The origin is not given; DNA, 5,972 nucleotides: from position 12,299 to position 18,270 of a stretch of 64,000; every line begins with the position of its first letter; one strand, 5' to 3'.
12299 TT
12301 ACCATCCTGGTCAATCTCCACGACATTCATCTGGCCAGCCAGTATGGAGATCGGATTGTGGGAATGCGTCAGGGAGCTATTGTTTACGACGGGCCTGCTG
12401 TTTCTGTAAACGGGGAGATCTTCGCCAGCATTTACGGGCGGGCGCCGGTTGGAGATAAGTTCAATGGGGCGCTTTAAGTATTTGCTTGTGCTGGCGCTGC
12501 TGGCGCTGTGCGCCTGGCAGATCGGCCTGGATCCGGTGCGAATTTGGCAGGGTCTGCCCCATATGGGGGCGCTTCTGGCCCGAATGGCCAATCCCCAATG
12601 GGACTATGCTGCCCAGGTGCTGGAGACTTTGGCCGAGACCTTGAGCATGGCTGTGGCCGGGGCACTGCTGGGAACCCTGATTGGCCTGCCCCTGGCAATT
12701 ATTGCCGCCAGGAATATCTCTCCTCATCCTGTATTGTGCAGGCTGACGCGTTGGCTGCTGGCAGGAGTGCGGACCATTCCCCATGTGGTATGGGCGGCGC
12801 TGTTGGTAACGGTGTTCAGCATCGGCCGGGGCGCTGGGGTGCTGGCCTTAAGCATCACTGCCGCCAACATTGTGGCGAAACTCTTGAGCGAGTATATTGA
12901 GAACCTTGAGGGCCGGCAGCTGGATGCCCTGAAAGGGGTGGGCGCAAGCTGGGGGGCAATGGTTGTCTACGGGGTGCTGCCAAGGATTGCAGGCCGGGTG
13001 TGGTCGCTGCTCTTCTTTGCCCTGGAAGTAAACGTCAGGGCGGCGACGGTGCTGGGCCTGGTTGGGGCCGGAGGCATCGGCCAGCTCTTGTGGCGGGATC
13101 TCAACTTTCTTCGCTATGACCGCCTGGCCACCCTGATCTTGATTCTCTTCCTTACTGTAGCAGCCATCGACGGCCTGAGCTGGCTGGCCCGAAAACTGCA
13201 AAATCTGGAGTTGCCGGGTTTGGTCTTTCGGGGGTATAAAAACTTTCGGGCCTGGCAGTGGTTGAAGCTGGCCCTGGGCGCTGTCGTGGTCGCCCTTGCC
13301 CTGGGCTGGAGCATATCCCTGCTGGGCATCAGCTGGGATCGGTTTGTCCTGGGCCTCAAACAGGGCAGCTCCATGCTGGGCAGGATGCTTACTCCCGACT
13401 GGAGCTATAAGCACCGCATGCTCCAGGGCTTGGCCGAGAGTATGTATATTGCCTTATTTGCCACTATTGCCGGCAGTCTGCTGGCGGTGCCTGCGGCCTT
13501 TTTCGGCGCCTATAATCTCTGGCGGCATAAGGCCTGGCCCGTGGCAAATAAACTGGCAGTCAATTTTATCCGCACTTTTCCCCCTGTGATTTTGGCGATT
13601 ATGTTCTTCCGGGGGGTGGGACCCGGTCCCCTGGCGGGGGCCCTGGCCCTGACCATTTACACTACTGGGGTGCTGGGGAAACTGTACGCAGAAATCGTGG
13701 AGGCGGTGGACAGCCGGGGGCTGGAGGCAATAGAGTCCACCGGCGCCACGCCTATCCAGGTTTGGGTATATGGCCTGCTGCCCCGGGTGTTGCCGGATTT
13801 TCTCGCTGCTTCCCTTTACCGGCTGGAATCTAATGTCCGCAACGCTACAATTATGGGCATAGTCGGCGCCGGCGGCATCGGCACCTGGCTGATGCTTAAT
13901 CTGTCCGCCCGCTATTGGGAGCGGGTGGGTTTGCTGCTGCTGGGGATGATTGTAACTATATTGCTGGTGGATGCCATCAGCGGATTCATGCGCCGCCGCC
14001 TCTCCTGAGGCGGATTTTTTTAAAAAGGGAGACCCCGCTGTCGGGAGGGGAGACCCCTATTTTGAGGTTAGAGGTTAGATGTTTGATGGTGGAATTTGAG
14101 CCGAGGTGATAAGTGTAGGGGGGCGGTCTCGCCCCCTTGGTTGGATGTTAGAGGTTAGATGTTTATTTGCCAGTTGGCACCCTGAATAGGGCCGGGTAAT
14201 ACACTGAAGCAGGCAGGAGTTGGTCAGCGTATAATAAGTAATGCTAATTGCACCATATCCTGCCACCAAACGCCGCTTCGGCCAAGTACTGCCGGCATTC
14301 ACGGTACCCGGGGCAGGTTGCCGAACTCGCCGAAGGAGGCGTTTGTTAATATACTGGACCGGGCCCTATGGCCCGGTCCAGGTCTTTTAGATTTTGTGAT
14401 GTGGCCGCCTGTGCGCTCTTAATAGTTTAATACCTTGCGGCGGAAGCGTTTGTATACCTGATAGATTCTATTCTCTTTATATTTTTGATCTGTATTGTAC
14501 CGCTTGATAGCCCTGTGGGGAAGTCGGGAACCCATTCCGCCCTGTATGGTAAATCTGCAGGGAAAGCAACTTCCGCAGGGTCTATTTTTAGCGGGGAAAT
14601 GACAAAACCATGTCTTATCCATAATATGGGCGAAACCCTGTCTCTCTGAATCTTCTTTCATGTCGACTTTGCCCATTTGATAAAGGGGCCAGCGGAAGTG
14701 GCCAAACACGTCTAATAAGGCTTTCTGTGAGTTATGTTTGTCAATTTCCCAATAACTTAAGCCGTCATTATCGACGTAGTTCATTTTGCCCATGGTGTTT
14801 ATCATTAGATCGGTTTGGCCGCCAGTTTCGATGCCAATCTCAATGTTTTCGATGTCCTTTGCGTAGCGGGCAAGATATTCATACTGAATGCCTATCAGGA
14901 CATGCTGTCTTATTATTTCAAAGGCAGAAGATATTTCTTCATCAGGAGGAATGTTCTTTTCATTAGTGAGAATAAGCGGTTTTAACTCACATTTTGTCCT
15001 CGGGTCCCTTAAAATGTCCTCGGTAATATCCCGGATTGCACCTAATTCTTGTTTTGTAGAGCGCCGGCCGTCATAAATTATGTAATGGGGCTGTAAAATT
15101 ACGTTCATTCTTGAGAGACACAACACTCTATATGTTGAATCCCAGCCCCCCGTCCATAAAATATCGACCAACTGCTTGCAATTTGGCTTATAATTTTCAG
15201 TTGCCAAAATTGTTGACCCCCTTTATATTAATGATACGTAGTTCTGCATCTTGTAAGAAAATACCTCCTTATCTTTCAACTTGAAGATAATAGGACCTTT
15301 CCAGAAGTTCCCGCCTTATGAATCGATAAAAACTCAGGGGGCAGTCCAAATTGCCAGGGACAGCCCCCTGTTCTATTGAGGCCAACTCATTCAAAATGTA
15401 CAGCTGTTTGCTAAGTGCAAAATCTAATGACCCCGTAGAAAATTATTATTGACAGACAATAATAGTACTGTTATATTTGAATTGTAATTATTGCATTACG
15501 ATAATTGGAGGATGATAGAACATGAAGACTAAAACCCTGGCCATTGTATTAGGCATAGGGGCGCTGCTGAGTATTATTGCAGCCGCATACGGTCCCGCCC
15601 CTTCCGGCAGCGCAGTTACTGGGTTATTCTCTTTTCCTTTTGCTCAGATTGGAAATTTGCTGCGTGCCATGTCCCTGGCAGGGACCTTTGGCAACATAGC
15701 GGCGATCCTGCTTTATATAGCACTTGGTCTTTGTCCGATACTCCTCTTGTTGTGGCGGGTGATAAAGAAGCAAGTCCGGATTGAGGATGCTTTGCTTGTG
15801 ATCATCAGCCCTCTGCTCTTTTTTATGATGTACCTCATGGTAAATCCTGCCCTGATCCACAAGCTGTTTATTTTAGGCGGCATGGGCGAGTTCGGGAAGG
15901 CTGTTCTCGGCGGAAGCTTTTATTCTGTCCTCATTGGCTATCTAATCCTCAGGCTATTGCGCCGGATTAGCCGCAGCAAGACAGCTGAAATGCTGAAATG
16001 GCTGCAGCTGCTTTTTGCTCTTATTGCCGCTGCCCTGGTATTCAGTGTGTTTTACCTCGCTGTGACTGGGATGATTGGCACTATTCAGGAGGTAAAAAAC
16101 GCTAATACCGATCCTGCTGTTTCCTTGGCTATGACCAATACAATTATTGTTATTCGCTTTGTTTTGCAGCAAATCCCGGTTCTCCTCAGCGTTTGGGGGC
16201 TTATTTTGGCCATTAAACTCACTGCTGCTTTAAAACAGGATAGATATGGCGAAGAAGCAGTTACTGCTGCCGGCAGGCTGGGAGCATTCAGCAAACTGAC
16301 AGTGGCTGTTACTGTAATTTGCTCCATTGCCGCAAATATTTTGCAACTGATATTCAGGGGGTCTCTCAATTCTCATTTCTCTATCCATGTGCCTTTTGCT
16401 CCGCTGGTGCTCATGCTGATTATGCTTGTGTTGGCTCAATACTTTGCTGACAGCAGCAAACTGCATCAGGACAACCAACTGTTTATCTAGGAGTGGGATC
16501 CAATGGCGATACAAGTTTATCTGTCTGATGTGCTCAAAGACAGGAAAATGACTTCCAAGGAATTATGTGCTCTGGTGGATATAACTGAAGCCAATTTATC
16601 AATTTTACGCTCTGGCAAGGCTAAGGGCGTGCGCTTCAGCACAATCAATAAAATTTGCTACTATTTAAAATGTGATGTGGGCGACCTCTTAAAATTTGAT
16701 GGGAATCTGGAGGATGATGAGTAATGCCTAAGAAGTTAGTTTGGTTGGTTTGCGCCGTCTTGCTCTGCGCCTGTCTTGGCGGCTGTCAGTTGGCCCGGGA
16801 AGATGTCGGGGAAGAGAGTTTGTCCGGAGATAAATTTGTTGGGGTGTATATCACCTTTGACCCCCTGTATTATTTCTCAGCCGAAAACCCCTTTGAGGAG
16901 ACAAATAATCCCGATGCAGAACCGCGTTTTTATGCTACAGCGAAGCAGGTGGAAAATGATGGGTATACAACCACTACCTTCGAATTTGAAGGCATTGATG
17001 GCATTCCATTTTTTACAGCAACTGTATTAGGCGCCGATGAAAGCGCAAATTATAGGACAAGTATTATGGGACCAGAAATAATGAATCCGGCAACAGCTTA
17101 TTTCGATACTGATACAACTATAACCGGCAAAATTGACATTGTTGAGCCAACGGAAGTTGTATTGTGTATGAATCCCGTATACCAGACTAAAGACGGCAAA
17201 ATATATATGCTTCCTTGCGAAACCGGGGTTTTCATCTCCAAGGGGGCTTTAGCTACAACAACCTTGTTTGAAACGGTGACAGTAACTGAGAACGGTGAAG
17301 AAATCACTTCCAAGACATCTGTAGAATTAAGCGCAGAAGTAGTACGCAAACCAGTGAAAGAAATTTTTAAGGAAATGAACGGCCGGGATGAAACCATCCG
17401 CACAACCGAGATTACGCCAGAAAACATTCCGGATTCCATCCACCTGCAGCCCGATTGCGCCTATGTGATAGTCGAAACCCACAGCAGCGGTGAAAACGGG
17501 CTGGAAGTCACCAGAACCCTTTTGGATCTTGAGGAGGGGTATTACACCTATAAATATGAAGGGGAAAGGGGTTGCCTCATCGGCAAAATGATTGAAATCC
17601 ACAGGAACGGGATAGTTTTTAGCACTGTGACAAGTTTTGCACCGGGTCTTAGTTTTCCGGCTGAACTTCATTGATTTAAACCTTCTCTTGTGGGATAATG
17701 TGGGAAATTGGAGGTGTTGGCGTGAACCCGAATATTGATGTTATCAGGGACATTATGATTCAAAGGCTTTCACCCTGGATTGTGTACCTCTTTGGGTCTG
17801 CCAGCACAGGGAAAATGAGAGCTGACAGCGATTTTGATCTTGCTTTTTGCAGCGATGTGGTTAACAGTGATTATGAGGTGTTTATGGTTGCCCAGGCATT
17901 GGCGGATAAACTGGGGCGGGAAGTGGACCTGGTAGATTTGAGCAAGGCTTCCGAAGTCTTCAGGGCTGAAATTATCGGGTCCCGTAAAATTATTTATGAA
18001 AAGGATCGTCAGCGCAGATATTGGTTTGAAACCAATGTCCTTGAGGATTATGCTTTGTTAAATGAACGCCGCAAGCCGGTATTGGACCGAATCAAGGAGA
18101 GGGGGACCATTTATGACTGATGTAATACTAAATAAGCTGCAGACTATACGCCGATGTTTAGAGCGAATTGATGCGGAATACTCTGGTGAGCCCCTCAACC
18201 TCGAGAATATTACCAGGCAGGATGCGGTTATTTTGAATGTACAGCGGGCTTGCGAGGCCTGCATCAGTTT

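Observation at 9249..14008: PLP-sensing MocR regulator divergent from a PhnDCE-family importer with no phosphonate catabolism: possible B6-phosphate (or aminophosphonate) uptake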

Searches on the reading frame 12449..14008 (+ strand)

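Call 3: search_protein_families(library=pfam, proteins=[window:12449-14008:+])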
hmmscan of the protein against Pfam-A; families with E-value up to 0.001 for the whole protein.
window:12449-14008:+ (519 aa): 1 family
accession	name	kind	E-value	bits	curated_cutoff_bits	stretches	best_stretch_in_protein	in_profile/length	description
PF00528.27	BPD_transp_1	-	1.4e-20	74.2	26.4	2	79-240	1-171/184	Binding-protein-dependent transport system inner membrane component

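Call 4: search_protein_families(library=ncbifam, proteins=[window:12449-14008:+])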
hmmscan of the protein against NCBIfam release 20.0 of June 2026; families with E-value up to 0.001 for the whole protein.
window:12449-14008:+ (519 aa): 7 families
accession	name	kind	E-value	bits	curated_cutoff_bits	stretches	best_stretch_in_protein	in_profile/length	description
TIGR01097.1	PhnE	equivalog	7.8e-143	474.4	216.7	2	274-518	7-251/252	phosphonate ABC transporter, permease protein PhnE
NF008049.0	PRK10782.1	subfamily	8.3e-11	42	212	2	59-234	11-197/217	methionine ABC transporter permease MetI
TIGR03416.1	ABC_choXWV_perm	equivalog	1.8e-08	34.2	363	1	58-222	85-245/267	choline ABC transporter permease subunit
TIGR03003.1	ectoine_ehuD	equivalog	4.5e-08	33.3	205.2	1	317-478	2-170/212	ectoine/hydroxyectoine ABC transporter permease subunit EhuD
NF008196.0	PRK10952.1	equivalog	2.8e-06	26.4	439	1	15-221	111-302/356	glycine betaine/L-proline ABC transporter permease ProW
NF040733.1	ABC_perm_U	equivalog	9e-06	25.3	295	1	20-177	19-170/251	ABC transporter permease subunit SaoP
TIGR01726.1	HEQRo_perm_3TM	subfamily_domain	0.0004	20.8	42.2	0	56-119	4-64/99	ABC transporter permease subunit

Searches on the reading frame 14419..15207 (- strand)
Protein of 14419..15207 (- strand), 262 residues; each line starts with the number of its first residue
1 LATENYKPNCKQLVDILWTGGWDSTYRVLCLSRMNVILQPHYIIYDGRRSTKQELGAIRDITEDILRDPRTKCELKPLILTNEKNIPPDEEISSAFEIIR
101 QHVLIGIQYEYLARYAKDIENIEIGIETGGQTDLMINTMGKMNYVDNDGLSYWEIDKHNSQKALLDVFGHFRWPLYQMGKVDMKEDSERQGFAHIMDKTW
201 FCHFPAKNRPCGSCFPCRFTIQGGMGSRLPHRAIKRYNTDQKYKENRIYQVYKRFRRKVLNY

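Call 3: search_protein_families(library=pfam, proteins=[window:14419-15207:-])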
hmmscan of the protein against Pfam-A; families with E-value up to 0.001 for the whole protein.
window:14419-15207:- (262 aa): 1 family
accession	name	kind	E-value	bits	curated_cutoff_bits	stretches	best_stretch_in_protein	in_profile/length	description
PF06508.19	QueC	-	0.00012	22.1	22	1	17-219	5-201/210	Queuosine biosynthesis protein QueC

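Call 4: search_protein_families(library=ncbifam, proteins=[window:14419-15207:-])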
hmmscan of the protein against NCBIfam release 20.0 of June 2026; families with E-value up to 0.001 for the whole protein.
window:14419-15207:- (262 aa): 0 families

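Call 90: search_protein_families(library=padloc, proteins=[window:14419-15207:-], max_evalue=0.001)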
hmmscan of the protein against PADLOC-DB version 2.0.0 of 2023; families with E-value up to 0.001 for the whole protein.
window:14419-15207:- (262 aa): 0 families

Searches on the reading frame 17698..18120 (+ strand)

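Call 90: search_protein_families(library=padloc, proteins=[window:17698-18120:+], max_evalue=0.001)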
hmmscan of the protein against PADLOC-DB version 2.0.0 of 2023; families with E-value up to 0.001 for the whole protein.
window:17698-18120:+ (140 aa): 6 families
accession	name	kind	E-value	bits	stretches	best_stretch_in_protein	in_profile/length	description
PDLC04902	PDC-S09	-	4.6e-09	34.5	1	29-97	24-93/97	-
PDLC04904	PDC-S09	-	5.9e-08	30.9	1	29-93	28-92/104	-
PDLC04906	PDC-S09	-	1.3e-07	29.9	1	29-94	27-93/98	-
PDLC04905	PDC-S09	-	1.1e-06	26.9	1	29-100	24-99/101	-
PDLC04368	PDC-M05A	-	5.7e-05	21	1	30-82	111-162/201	-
PDLC03138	Specificity_I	-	0.00086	16.4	1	21-105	17-102/485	Type I specificity subunit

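Call 91: search_protein_families(library=pfam, proteins=[window:17698-18120:+], max_evalue=0.001)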
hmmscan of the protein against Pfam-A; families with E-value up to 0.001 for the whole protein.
window:17698-18120:+ (140 aa): 2 families
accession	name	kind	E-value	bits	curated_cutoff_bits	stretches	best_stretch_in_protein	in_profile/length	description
PF18765.7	Polbeta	-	2.7e-19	69.5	26.9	1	16-105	3-93/93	Polymerase beta, Nucleotidyltransferase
PF01909.29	NTP_transf_2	-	1.5e-07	32.1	21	1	16-100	4-86/93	Nucleotidyltransferase domain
